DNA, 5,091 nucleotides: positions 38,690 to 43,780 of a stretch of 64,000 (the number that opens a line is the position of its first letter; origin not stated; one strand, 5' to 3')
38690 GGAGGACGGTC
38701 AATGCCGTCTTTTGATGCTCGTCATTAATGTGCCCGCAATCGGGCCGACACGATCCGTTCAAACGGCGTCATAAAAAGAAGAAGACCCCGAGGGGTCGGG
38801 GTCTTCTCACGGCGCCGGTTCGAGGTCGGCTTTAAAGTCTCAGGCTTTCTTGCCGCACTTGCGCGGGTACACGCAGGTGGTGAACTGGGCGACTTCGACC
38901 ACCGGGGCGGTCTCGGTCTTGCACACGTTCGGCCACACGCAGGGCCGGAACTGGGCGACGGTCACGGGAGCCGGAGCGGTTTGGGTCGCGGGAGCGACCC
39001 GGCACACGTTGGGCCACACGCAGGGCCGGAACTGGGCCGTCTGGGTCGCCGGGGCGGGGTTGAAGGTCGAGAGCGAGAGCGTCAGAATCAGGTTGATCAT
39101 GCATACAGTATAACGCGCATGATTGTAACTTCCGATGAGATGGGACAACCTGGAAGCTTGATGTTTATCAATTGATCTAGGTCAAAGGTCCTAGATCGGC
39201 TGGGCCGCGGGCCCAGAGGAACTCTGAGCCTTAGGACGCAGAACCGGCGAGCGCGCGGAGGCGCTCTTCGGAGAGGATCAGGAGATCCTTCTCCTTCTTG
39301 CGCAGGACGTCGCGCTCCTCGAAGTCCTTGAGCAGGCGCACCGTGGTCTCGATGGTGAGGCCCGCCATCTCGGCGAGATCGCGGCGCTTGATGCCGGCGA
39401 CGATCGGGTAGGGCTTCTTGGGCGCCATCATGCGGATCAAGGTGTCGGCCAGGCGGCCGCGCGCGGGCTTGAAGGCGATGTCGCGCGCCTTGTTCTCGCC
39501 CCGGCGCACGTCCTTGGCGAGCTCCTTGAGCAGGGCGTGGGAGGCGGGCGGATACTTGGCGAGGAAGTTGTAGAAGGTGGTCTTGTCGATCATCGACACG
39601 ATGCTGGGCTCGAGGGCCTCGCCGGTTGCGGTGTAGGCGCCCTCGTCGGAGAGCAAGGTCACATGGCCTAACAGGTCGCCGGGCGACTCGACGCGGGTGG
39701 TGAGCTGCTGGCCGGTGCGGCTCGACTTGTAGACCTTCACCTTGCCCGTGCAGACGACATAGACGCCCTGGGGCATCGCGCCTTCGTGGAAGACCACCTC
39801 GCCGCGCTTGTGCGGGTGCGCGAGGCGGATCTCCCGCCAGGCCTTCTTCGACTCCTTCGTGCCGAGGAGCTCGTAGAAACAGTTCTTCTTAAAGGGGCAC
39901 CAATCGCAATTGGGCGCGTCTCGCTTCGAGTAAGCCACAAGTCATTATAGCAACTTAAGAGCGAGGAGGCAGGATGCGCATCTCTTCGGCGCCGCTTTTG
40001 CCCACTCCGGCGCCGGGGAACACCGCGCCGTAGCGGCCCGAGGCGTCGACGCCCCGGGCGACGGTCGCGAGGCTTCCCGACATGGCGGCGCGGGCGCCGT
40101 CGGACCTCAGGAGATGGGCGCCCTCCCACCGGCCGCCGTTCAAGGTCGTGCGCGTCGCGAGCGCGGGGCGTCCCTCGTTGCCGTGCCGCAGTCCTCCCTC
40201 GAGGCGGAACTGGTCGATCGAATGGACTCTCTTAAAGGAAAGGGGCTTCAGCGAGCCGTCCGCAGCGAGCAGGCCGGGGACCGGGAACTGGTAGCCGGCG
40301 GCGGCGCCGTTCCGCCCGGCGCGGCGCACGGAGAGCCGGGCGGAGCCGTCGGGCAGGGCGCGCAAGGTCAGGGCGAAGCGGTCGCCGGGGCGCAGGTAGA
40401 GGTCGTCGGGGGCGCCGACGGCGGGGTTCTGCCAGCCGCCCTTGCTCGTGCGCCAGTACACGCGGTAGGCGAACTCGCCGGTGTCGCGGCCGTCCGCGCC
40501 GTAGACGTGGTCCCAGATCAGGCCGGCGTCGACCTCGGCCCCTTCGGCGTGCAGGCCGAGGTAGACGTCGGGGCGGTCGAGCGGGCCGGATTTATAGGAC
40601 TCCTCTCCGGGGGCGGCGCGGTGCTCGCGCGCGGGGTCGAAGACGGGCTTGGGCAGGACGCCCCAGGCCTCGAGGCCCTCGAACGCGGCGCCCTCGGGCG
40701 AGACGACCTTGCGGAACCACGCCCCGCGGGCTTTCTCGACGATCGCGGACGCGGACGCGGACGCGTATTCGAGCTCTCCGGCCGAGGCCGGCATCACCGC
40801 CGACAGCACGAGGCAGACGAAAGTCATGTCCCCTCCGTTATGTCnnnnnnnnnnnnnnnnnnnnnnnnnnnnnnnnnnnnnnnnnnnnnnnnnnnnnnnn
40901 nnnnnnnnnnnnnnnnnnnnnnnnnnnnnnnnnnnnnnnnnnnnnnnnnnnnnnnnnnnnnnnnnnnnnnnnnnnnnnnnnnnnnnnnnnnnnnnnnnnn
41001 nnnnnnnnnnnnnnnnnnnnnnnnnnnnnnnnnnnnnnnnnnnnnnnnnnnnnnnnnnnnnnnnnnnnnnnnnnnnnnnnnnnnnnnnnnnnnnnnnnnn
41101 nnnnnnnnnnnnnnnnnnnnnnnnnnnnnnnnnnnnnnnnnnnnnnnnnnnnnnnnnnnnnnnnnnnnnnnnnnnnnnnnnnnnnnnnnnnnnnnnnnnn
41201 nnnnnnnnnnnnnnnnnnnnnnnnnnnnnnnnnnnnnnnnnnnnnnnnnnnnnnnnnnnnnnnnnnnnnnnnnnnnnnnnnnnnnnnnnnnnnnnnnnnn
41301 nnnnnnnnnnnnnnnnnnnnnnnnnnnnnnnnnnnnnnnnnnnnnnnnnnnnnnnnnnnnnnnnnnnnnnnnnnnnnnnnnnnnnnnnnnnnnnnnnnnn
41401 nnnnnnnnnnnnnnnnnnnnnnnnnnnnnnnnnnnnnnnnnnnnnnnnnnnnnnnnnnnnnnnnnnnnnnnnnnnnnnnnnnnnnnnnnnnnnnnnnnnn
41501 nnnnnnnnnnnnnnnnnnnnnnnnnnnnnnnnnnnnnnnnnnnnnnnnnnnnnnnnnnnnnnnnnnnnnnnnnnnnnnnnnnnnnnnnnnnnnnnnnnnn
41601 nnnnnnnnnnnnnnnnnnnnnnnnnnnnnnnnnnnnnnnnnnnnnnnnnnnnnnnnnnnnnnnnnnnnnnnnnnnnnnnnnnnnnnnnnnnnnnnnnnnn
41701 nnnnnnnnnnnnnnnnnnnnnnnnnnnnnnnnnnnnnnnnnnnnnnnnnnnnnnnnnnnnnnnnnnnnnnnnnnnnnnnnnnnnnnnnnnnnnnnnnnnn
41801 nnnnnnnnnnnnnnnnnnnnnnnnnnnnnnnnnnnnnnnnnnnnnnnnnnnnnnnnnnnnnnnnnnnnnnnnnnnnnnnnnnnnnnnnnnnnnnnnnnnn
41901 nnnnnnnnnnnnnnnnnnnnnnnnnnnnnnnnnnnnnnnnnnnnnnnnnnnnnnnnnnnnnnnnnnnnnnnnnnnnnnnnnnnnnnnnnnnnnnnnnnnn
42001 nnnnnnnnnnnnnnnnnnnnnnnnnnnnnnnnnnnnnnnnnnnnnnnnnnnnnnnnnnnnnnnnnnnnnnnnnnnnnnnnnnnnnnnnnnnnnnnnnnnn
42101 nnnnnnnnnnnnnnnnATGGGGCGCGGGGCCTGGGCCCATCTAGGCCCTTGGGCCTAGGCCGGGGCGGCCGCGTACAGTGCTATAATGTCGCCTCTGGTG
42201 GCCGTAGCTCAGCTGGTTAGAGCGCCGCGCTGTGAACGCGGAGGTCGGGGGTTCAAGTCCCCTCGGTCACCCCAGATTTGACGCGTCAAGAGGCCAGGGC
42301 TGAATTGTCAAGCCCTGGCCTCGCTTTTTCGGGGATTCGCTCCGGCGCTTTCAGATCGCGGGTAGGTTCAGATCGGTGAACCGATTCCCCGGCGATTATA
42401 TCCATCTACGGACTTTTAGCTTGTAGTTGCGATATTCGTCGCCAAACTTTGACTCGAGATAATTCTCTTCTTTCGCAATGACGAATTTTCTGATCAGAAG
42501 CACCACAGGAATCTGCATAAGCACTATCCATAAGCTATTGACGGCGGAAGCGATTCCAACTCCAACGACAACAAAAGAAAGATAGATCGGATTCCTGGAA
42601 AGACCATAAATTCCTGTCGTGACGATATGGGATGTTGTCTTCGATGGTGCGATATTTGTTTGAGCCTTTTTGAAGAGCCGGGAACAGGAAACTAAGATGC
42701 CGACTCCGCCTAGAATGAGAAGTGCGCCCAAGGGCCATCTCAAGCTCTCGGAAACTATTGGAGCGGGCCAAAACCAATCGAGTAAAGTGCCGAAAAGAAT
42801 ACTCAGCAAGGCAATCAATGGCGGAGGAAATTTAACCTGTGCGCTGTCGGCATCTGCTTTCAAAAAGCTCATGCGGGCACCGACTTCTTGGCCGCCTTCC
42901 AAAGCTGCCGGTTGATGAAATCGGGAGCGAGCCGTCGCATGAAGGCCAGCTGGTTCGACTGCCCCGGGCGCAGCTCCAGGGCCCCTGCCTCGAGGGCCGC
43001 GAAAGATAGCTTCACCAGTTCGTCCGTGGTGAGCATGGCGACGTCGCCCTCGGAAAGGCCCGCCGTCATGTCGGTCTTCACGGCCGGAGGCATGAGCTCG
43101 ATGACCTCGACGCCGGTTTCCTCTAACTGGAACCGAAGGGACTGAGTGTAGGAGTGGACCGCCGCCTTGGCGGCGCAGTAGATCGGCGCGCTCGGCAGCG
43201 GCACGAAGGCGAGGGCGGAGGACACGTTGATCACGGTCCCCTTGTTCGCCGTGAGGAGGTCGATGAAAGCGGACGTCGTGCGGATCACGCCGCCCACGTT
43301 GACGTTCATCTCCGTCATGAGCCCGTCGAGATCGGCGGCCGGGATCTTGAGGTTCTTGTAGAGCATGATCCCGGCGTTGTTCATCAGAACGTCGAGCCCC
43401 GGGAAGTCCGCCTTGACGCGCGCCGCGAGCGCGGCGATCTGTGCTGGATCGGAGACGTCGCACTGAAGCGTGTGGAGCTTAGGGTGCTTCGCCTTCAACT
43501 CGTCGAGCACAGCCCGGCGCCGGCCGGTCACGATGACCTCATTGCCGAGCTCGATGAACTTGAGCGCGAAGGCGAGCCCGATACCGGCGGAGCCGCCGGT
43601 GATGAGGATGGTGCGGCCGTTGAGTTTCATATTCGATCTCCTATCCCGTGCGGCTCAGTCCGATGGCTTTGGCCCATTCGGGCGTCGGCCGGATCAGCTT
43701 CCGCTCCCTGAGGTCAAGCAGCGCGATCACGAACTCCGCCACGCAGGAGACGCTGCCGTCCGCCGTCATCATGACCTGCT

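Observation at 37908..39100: Three tandem paralogous small ORFs encoding multi-copy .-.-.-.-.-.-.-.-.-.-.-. repeat peptides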

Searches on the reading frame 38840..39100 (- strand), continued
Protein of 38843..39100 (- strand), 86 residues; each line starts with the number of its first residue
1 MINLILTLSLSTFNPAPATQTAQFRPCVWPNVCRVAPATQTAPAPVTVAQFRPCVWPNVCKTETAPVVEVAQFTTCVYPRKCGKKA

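Call 62: predict_structure(alignment_id=A3)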
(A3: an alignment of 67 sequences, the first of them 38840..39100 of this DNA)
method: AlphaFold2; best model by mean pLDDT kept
length: 86 residues; sequences in the alignment: 67
mean_pLDDT: 50.1   pTM: 0.15
mean pLDDT of the five models: 50.1, 49.3, 48.4, 47.7, 45.5
residues with pLDDT >= 90: 0; 70-90: 1; 50-70: 37; < 50: 48
segments of 3 or more residues with pLDDT < 50: 21-23, 33-54, 58-72
pLDDT, mean of each block of 10 residues (from residue 1): 66 54 51 45 45 47 44 50 51
secondary structure, 60 per line:
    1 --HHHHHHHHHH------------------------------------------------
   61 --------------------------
elements in order: H3-12
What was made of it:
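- This fits loops on flexible linkers (call 62).
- Tried and rejected: AlphaFold gave pLDDT 50, which is uninformative beyond 'no globular fold' (call 62).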

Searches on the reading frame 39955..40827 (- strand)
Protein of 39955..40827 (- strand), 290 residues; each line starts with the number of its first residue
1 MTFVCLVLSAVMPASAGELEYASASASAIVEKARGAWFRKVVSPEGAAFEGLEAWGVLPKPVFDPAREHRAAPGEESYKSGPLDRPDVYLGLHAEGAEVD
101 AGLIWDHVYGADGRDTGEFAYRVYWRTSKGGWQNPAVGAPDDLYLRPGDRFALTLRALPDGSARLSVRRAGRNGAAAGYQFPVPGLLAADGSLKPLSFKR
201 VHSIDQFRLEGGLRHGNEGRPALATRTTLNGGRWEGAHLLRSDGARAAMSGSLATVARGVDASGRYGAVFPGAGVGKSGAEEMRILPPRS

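Call 24: find_homologous_proteins(query=window:39955-40827:-, max_evalue=0.001)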
Query window:39955-40827:- (290 aa): 62 proteins with E <= 0.001 among 8000 candidates.
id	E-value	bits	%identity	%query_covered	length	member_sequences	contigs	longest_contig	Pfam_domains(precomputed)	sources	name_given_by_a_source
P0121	1.1e-188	644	100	100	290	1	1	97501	-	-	-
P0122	2.5e-165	567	87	100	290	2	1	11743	-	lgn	-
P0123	2.9e-159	547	86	100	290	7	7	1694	-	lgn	-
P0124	4.3e-159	547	85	100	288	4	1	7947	-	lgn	-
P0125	2.3e-158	544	85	100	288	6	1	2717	-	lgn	-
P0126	5.1e-158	543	86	100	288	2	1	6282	-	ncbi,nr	ncbi:MAG: hypothetical protein NDJ72_06200 [Elusimicrobia bacterium]|nr:hypothetical protein [Elusim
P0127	4.4e-157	540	84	100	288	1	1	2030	-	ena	-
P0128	1.0e-155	536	83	100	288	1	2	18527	-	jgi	jgi:hypothetical protein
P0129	4.9e-153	527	82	100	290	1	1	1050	-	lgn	-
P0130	5.7e-153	527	83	96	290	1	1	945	-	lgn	-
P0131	2.1e-152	525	83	100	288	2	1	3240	-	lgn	-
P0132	2.2e-152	525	85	93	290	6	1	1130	-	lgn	-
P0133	6.4e-151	520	81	100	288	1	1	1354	-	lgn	-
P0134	9.5e-150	516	80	100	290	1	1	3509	-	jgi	jgi:hypothetical protein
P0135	1.2e-149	516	81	100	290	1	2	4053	-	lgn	-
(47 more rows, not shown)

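Call 27: search_protein_families(library=pfam, proteins=[window:39955-40827:-], max_evalue=0.01)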
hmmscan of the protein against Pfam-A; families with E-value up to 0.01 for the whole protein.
window:39955-40827:- (290 aa): 0 families
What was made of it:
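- On Glutamic peptidase G1 (eqolisin), for the 290-aa neighbour 39955..40827: There is no Pfam hit (call 27).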

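Call 34: predict_structure(alignment_id=A2)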
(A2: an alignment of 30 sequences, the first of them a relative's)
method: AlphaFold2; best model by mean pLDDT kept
length: 290 residues; sequences in the alignment: 30
mean_pLDDT: 90.9   pTM: 0.86
mean pLDDT of the five models: 90.9, 90.4, 90.0, 89.3, 85.7
residues with pLDDT >= 90: 245; 70-90: 17; 50-70: 3; < 50: 25
segments of 3 or more residues with pLDDT < 50: 1-3, 5-26
pLDDT, mean of each block of 10 residues (from residue 1): 47 39 51 94 97 99 97 93 98 98 98 96 97 96 98 98 98 94 97 98 97 95 97 98 97 94 93 91 94
secondary structure, 60 per line:
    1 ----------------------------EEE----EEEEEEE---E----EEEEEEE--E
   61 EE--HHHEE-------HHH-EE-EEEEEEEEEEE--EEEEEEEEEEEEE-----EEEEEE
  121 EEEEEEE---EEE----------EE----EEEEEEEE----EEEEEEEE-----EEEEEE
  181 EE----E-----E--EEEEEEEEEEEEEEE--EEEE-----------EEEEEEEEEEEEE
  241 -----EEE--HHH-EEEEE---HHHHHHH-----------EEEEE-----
elements in order: E29-31 E36-42 E51-57 E60-62 E84-94 E97-109 E115-127 E131-133 E150-157 E162-169 E175-182 E196-210 E213-216 E228-240 E246-248 E255-259 H263-269 E281-285

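Call 39: fold_search(model_id=the predicted structure, library=pdb)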
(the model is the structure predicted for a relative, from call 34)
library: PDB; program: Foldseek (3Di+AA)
matches with E <= 10: 1039; with E <= 0.001: 12
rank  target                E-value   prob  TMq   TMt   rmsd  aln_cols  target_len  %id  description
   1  2ifr_A                6.2e-08  1.00  0.42  0.58   6.4       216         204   12  Crystal structure of Scytalido-glutamic peptidase with a peptide based transition state analog (released 2006-10-03)
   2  2ifw_A                4.4e-07  1.00  0.44  0.60   6.1       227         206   10  Crystal structure of scytalido-glutamic peptidase with a transition state analog inhibitor (released 2006-10-03)
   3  8xai_B                1.0e-06  1.00  0.49  0.67   5.0       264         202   11  Crystal structure of Protease CPAVM1 in Bacillus subtilis LjM2 (released 2024-06-19)
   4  8xai_A                1.4e-06  1.00  0.47  0.63   5.5       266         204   11  Crystal structure of Protease CPAVM1 in Bacillus subtilis LjM2 (released 2024-06-19)
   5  4hfs_A                1.5e-06  1.00  0.44  0.60   6.0       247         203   13  Crystal structure of an uncharacterized protein (yncM) from Bacillus subtilis subsp. subtilis str. 168 at 1.55 A resol (released 2012-12-05)
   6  1s2b                  2.4e-06  1.00  0.37  0.51  10.5       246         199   10  Structure of SCP-B the first member of the Eqolisin family of Peptidases to have its structure determined (released 2004-04-27)
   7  8xai_D                4.0e-06  1.00  0.47  0.66   5.2       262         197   11  Crystal structure of Protease CPAVM1 in Bacillus subtilis LjM2 (released 2024-06-19)
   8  8j64_A                2.4e-04  1.00  0.27  0.41   7.7       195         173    9  Crystal structure of Toxoplasma gondii MIC2-M2AP complex (released 2023-08-30)
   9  8j67_B                4.0e-04  0.99  0.27  0.38  11.3       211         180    9  Crystal structure of Toxoplasma gondii M2AP (released 2023-08-30)
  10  8j67_C                6.4e-04  0.99  0.26  0.37   7.5       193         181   10  Crystal structure of Toxoplasma gondii M2AP (released 2023-08-30)
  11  4ozx                  7.4e-04  1.00  0.27  0.27   7.5       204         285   12  Crystal Structure of the alginate lyase from Klebsiella pneumoniae (released 2015-03-04)
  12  5gmt_A                7.4e-04  0.85  0.19  0.20  18.0       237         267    9  Crystal structure of the marine PL-14 alginate lyase from Aplysia kurodai (released 2017-01-04)
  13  8j67_A                1.2e-03  1.00  0.27  0.40   7.4       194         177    9  Crystal structure of Toxoplasma gondii M2AP (released 2023-08-30)
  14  5gmt_B                1.3e-03  0.95  0.23  0.25  13.4       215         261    7  Crystal structure of the marine PL-14 alginate lyase from Aplysia kurodai (released 2017-01-04)
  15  1bjq_C                1.6e-03  0.94  0.20  0.24  14.6       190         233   13  THE DOLICHOS BIFLORUS SEED LECTIN IN COMPLEX WITH ADENINE (released 1998-12-30)
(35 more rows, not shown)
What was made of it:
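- On Glutamic peptidase G1 (eqolisin), for the 290-aa neighbour 39955..40827: The fold is met: model pLDDT 90.9 (call 34), and Foldseek top hits 2ifr (E = 6e-8), 8xai and 4hfs (call 39).
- Tried and rejected: The fold is eqolisin/YncM-like (call 39).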

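Call 41: search_solved_structures(query=A2, max_evalue=10, show_alignments=5)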
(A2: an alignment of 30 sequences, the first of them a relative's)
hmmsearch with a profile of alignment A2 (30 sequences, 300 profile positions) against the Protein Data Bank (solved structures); distinct sequences matched with E-value up to 10: 2.
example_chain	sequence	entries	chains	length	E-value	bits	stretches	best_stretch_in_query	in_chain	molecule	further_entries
7vfa_D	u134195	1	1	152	0.49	12.9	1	5-69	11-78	NB1A2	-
4hfs_A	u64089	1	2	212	1.1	11.8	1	98-209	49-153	Uncharacterized protein YncM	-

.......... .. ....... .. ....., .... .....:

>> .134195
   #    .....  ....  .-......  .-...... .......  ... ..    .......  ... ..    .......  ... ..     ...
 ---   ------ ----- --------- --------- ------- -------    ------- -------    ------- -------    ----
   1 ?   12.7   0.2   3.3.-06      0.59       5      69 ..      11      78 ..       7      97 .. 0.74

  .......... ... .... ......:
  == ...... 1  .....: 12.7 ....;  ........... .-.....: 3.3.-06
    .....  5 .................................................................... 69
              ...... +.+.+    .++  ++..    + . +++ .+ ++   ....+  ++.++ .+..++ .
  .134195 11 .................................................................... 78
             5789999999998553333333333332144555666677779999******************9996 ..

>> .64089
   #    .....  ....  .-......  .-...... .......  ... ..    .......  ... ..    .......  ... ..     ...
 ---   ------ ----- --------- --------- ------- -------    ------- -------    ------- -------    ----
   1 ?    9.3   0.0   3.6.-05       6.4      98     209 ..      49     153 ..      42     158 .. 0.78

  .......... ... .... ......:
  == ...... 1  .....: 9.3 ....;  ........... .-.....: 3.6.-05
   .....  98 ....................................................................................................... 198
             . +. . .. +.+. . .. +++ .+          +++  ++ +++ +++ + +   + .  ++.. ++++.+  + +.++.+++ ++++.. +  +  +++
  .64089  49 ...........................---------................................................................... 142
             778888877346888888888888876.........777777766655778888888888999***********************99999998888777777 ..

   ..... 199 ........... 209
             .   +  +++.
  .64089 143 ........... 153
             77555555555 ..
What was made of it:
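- On Glutamic peptidase G1 (eqolisin), for the 290-aa neighbour 39955..40827: A weak profile alignment to YncM puts a variable residue where YncM has the Gln of 'GLQ' (call 41).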

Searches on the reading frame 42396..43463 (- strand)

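Call 27: search_protein_families(library=pfam, proteins=[window:42396-43463:-], max_evalue=0.01)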
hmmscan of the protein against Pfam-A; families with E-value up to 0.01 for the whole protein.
window:42396-43463:- (355 aa): 2 families
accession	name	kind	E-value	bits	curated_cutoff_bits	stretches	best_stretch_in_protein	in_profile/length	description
PF04191.18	PEMT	-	6e-12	46.4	25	1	245-342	5-104/105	Phospholipid methyltransferase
PF04140.19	ICMT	-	0.00085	20.1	24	1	270-337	26-94/95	Isoprenylcysteine carboxyl methyltransferase (ICMT) family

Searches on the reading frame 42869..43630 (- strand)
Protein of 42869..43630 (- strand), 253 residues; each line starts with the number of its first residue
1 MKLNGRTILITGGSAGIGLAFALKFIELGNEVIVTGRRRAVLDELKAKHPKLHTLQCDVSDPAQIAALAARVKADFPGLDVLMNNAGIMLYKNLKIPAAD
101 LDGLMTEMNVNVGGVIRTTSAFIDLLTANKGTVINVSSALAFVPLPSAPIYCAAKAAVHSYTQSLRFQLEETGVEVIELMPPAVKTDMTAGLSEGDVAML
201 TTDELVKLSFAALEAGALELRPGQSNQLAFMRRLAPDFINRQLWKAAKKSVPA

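Call 27: search_protein_families(library=pfam, proteins=[window:42869-43630:-], max_evalue=0.01)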
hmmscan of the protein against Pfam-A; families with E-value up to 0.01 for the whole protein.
window:42869-43630:- (253 aa): 4 families
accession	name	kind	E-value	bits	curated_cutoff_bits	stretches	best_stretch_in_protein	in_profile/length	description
PF00106.31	adh_short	-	3.8e-48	164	26.6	1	7-194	2-192/195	short chain dehydrogenase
PF13561.12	adh_short_C2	-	1.6e-32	113.4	27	1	15-196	6-188/236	Enoyl-(Acyl carrier protein) reductase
PF08659.16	KR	-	2.2e-12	47.7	22.6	1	7-166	2-164/180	KR domain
PF01370.27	Epimerase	-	0.00011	22.2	20.9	1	8-165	1-156/240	NAD dependent epimerase/dehydratase family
